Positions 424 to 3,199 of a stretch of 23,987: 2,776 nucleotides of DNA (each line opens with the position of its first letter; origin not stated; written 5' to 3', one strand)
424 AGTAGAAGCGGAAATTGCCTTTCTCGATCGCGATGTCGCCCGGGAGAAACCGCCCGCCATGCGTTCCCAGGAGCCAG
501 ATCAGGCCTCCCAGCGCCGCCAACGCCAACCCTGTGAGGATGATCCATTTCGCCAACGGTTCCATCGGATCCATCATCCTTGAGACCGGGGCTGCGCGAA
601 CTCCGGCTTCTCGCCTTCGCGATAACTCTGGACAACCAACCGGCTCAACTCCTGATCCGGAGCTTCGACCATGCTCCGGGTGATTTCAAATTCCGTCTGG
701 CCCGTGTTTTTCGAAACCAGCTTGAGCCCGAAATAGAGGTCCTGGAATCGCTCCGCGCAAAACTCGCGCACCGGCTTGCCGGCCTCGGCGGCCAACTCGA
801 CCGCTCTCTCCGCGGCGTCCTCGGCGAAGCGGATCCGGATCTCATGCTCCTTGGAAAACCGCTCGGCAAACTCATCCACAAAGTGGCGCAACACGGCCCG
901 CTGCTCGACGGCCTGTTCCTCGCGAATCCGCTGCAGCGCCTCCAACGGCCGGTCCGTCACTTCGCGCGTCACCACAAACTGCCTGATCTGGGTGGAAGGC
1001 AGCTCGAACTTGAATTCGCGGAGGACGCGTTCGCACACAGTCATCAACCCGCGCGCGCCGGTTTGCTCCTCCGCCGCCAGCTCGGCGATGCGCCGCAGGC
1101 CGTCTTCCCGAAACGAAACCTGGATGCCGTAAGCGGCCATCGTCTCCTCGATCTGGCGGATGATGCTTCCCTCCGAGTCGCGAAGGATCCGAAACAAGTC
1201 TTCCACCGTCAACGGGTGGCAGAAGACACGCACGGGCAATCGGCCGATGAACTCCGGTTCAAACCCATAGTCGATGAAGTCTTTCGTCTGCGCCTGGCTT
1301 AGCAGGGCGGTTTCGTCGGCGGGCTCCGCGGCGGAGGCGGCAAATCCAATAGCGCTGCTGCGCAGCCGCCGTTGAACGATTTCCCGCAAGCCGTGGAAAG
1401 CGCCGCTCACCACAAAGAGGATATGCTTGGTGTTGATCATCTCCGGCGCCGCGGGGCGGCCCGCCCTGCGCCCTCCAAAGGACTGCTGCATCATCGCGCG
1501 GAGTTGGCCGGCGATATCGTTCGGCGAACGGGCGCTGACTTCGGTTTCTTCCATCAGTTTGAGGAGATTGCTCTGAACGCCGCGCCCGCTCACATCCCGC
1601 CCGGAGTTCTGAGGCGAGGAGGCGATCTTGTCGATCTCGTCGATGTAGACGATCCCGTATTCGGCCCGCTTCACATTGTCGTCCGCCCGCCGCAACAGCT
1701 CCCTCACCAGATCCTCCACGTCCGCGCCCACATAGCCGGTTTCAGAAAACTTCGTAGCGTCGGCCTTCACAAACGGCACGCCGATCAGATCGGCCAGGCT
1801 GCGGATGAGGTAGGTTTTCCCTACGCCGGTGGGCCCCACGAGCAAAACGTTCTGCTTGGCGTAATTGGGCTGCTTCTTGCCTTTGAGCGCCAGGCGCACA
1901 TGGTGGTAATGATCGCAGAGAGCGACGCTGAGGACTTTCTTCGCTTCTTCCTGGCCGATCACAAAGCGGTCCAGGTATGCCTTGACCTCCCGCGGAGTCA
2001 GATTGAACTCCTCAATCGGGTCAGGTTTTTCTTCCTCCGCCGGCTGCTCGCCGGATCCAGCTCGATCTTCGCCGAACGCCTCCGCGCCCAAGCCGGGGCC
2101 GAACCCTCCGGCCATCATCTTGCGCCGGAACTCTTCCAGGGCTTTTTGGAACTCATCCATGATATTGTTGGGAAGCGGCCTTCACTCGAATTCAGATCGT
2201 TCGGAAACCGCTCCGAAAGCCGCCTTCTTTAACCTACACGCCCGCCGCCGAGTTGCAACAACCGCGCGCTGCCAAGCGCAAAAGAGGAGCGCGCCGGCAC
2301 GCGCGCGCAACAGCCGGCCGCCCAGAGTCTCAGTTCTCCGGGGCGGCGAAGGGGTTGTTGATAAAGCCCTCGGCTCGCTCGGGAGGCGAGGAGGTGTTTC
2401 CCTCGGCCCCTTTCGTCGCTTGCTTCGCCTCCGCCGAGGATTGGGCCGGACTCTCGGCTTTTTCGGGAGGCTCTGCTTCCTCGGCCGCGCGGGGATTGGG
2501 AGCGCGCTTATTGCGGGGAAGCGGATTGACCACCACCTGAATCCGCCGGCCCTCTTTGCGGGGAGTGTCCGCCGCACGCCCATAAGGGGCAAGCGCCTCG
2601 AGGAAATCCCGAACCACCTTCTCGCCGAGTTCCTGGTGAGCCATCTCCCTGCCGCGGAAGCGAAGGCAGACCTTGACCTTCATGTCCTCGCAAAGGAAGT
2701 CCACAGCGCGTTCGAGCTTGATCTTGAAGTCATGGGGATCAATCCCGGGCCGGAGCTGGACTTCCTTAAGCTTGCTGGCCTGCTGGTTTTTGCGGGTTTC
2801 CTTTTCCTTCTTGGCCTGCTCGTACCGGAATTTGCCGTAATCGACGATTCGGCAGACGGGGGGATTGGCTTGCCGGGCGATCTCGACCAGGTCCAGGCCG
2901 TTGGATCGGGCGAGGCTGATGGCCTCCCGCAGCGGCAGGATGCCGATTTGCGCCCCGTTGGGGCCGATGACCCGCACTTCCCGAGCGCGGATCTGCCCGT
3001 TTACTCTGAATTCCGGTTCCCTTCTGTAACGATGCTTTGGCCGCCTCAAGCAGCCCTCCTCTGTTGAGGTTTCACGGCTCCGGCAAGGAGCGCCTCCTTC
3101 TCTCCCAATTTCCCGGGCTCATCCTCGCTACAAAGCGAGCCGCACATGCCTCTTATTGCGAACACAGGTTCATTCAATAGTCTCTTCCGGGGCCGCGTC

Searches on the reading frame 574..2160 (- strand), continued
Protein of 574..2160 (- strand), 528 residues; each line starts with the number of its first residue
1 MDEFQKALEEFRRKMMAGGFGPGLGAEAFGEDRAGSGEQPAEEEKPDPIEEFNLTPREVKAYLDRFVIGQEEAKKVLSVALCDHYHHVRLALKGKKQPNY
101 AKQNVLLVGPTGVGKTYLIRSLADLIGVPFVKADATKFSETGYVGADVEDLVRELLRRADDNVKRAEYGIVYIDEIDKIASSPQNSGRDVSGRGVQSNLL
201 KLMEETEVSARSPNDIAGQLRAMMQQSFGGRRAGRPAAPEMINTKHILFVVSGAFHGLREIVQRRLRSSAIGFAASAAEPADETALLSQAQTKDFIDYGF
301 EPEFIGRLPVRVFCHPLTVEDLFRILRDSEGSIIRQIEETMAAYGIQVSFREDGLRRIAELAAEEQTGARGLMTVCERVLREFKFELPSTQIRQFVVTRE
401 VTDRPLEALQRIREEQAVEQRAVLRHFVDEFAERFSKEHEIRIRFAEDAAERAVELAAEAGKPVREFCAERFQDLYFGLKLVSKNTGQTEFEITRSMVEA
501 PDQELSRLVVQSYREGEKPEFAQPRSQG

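Call 26: search_solved_structures(query=window:577-2160:-, show_alignments=2, max_evalue=1e-10)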
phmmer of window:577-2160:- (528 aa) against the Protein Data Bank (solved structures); distinct sequences matched with E-value up to 1e-10: 33.
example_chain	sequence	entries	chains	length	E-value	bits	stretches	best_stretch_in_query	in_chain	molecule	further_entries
8e91_A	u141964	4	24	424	1.4e-72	248.6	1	54-409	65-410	ATP-dependent Clp protease ATP-binding subunit ClpX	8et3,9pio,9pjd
6wr2_A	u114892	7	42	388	1.7e-72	248.3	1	55-409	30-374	ATP-dependent Clp protease ATP-binding subunit ClpX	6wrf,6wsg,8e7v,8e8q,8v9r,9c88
4i34_A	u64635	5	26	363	1.7e-72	248.3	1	55-409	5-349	ATP-dependent Clp protease ATP-binding subunit ClpX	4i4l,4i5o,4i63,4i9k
9c87_A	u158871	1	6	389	1.7e-72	248.3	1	55-409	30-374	ATP-dependent Clp protease ATP-binding subunit ClpX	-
6po1_A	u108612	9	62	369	3.8e-72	247.2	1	55-409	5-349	ATP-dependent Clp protease ATP-binding subunit ClpX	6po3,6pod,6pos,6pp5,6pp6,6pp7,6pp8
3hws_A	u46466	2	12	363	4.3e-72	247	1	55-409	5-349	ATP-dependent Clp protease ATP-binding subunit clpX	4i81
3hte_A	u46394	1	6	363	7.4e-72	246.2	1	55-404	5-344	ATP-dependent Clp protease ATP-binding subunit clpX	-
8yd0_A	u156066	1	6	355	1.9e-70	241.5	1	56-402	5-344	ATP-dependent Clp protease ATP-binding subunit ClpX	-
9ndj_F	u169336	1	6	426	1.6e-69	238.5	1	55-409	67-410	ATP-dependent Clp protease ATP-binding subunit ClpX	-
6vfs_E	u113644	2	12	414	3.4e-69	237.5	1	35-402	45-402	ATP-dependent Clp protease ATP-binding subunit ClpX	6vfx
6sfw_O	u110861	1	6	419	3.2e-68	234.2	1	55-401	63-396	ATP-dependent Clp protease ATP-binding subunit ClpX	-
1um8_A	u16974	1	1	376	3.3e-66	227.6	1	55-405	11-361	ATP-dependent Clp protease ATP-binding subunit clpX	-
9dvy_A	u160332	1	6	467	6.4e-60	206.9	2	101-275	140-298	ATP-dependent Clp protease ATP-binding subunit clpX-like, mitochondrial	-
9ykx_A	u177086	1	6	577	1.2e-59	205.9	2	101-275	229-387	ATP-dependent clpX-like chaperone, mitochondrial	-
9p9v_A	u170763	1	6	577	2.9e-59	204.7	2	101-275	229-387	ATP-dependent clpX-like chaperone, mitochondrial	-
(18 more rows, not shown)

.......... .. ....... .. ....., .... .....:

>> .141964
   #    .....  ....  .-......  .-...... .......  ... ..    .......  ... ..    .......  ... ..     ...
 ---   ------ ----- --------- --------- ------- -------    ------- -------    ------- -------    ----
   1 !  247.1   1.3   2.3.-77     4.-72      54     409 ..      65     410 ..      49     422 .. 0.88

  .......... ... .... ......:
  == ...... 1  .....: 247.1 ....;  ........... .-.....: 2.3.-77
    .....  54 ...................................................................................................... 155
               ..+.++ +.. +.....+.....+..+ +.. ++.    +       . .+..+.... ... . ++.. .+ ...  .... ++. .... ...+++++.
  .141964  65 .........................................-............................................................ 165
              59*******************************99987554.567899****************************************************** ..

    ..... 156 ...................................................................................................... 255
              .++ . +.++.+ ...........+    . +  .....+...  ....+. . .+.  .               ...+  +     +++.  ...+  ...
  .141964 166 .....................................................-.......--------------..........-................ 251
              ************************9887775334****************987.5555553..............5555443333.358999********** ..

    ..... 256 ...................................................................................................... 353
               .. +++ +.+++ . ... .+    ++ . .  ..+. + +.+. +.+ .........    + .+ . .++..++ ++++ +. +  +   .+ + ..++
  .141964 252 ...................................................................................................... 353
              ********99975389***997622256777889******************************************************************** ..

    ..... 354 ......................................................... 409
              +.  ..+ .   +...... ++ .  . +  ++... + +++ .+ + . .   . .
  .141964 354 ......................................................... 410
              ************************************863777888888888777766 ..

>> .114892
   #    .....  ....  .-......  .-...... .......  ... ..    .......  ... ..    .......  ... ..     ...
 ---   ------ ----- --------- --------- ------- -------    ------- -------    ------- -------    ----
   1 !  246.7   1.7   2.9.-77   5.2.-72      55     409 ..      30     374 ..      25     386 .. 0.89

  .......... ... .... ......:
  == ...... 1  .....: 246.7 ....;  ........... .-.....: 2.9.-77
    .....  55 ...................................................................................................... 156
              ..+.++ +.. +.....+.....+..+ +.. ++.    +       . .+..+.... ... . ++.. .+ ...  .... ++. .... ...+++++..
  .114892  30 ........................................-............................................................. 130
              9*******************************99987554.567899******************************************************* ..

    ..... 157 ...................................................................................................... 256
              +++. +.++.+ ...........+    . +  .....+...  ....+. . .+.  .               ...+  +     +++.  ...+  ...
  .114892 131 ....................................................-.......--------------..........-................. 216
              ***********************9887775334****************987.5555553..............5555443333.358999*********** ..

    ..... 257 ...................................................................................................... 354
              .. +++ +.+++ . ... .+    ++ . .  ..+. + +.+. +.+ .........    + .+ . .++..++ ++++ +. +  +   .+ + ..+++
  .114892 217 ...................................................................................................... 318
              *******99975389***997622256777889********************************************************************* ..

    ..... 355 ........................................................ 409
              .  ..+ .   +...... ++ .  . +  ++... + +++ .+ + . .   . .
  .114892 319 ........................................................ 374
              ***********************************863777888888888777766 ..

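Call 58: list_cluster_members(proteins=[P0121, P0241, window:577-2160:-])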
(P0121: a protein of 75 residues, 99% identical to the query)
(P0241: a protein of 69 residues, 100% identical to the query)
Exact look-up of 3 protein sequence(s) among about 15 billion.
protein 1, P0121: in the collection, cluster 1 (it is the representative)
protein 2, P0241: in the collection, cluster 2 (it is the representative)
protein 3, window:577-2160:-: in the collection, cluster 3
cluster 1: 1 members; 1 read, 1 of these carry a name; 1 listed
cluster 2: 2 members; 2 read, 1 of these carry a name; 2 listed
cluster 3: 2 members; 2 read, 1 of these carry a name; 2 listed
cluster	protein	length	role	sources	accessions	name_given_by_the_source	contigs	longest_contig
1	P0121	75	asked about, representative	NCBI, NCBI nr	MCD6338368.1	MAG: DNA gyrase inhibitor YacG [Verrucomicrobia bacterium] | DNA gyrase inhibitor YacG [Verrucomicrobiota bacterium]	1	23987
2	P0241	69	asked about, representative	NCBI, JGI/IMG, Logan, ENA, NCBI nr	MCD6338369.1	MAG: DUF2905 domain-containing protein [Verrucomicrobia bacterium] | DUF2905 domain-containing protein [Verrucomicrobiota bacterium]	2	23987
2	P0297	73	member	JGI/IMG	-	-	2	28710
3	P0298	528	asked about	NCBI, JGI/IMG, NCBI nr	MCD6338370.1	MAG: AAA family ATPase [Verrucomicrobia bacterium] | AAA family ATPase [Verrucomicrobiota bacterium]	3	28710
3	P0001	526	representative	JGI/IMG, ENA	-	-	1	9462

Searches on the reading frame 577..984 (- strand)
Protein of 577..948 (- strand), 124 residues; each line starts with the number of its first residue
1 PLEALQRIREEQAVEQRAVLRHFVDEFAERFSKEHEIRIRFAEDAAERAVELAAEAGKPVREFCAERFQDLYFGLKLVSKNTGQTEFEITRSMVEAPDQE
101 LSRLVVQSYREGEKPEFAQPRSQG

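Call 52: predict_structure(alignment_id=A5)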
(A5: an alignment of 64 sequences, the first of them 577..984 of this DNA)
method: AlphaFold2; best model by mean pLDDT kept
length: 136 residues; sequences in the alignment: 64
mean_pLDDT: 85.9   pTM: 0.69
mean pLDDT of the five models: 85.9, 85.1, 83.7, 79.9, 77.3
residues with pLDDT >= 90: 85; 70-90: 31; 50-70: 16; < 50: 4
segments of 3 or more residues with pLDDT < 50: none
pLDDT, mean of each block of 10 residues (from residue 1): 65 81 82 93 93 95 95 94 91 93 95 92 64 55
secondary structure, 60 per line:
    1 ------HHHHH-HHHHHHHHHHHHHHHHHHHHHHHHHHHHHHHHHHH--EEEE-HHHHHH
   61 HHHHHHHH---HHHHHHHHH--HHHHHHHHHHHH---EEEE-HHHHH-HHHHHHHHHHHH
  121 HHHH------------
elements in order: H7-11 H13-47 E50-53 H55-68 H72-80 H83-94 E98-101 H103-107 H109-124

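Call 54: fold_search(model_id=the predicted structure, library=pdb)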
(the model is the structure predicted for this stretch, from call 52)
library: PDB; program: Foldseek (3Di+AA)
matches with E <= 10: 243; with E <= 0.001: 0
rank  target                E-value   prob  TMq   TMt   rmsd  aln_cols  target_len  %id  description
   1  9ndj_F                2.4e-01  0.80  0.35  0.16   6.0        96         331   16  Cryo-EM structure of the endogenous ClpP1/ClpP2 heterocomplex from Pseudomonas aeruginosa bound to the AAA+ ClpX unfol (released 2025-10-01)
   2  6vfx_E                2.8e-01  0.96  0.41  0.18   3.0        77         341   16  ClpXP from Neisseria meningitidis - Conformation B (released 2020-01-22)
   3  6vfs_F                4.2e-01  0.91  0.40  0.20   3.0        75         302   16  ClpXP from Neisseria meningitidis - Conformation A (released 2020-01-22)
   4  6kww_I                4.5e-01  0.77  0.39  0.20   7.2        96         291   16  HslU from Staphylococcus aureus (released 2020-07-15)
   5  6vfs_D                4.7e-01  0.89  0.41  0.19   3.1        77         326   17  ClpXP from Neisseria meningitidis - Conformation A (released 2020-01-22)
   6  6kww_L                5.0e-01  0.69  0.38  0.20   8.6        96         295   12  HslU from Staphylococcus aureus (released 2020-07-15)
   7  9a5x_A                5.3e-01  0.80  0.37  0.14   3.2        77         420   18  Integrative model of CLPX-CLPP by crosslinking MS and deep learning (released 2024-09-18)
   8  6kww_C                5.3e-01  0.66  0.39  0.20   8.4        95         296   16  HslU from Staphylococcus aureus (released 2020-07-15)
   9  6emw_D                5.6e-01  0.66  0.38  0.51   5.6        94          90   13  Structure of S.aureus ClpC in complex with MecA (released 2017-12-27)
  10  6kww_K                5.6e-01  0.66  0.39  0.20   8.5        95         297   16  HslU from Staphylococcus aureus (released 2020-07-15)
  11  1im2                  5.6e-01  0.66  0.40  0.18   7.2       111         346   14  HslU, Haemophilus Influenzae, Selenomethionine Variant (released 2001-08-08)
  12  9pjd_A                6.0e-01  0.84  0.41  0.18   3.3        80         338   14  Cryo-EM structure of the ClpXP AAA+ protease bound to an unidentified portion of lambdaO-tagged Arc substrate within a (released 2025-11-12)
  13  6kww_F                6.0e-01  0.66  0.39  0.20   8.5        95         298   16  HslU from Staphylococcus aureus (released 2020-07-15)
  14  6vfx_B                6.3e-01  0.82  0.40  0.18   3.1        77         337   17  ClpXP from Neisseria meningitidis - Conformation B (released 2020-01-22)
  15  6vfx_D                6.7e-01  0.82  0.40  0.18   3.1        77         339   17  ClpXP from Neisseria meningitidis - Conformation B (released 2020-01-22)
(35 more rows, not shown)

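Call 62: search_protein_representatives(protein=window:577-948:-)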
Query: 124 residues. Proteins with E-value up to 0.001 (for the whole library): 303; up to 1e-10: 90; up to 1e-30: 0. The best 150 are listed.
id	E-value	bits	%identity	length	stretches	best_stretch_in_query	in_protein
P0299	3.3e-29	117.8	41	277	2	2-120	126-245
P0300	6.5e-26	107.2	44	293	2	15-111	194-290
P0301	2.0e-25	105.6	39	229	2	4-115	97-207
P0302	2.6e-24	102.1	50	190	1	1-111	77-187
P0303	2.9e-24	101.9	50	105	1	10-110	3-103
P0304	6.6e-24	100.8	47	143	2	2-110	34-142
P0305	2.4e-22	95.8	42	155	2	1-113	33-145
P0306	2.6e-22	95.6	46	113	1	12-116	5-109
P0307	2.9e-22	95.5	39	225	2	1-111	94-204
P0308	1.4e-21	93.3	44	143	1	3-110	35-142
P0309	3.2e-21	92.1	52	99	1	21-114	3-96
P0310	4.0e-21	91.8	42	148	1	1-112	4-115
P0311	1.3e-20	90.2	49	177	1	17-112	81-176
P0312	1.9e-20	89.6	49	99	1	22-114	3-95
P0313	4.0e-20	88.6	44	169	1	4-110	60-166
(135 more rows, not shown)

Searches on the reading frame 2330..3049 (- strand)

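Call 3: search_protein_families(library=pfam, proteins=[window:2330-3049:-], max_evalue=0.01)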
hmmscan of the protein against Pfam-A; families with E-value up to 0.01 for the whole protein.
window:2330-3049:- (239 aa): 2 families
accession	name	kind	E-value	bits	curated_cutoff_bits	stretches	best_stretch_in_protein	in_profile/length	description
PF05198.21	IF3_N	-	1.2e-32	112.3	26.9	1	16-84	1-69/70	Translation initiation factor IF-3, N-terminal domain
PF00707.27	IF3_C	-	3.9e-26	91.3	34.8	1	93-176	2-85/86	Translation initiation factor IF-3, C-terminal domain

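Call 4: search_protein_families(library=ncbifam, proteins=[window:2330-3049:-], max_evalue=0.01)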
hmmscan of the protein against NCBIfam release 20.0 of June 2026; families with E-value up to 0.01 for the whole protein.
window:2330-3049:- (239 aa): 1 family
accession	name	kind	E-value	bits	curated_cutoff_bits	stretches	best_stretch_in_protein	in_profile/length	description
TIGR00168.2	infC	equivalog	1.7e-58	197.1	60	1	13-176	4-167/170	translation initiation factor IF-3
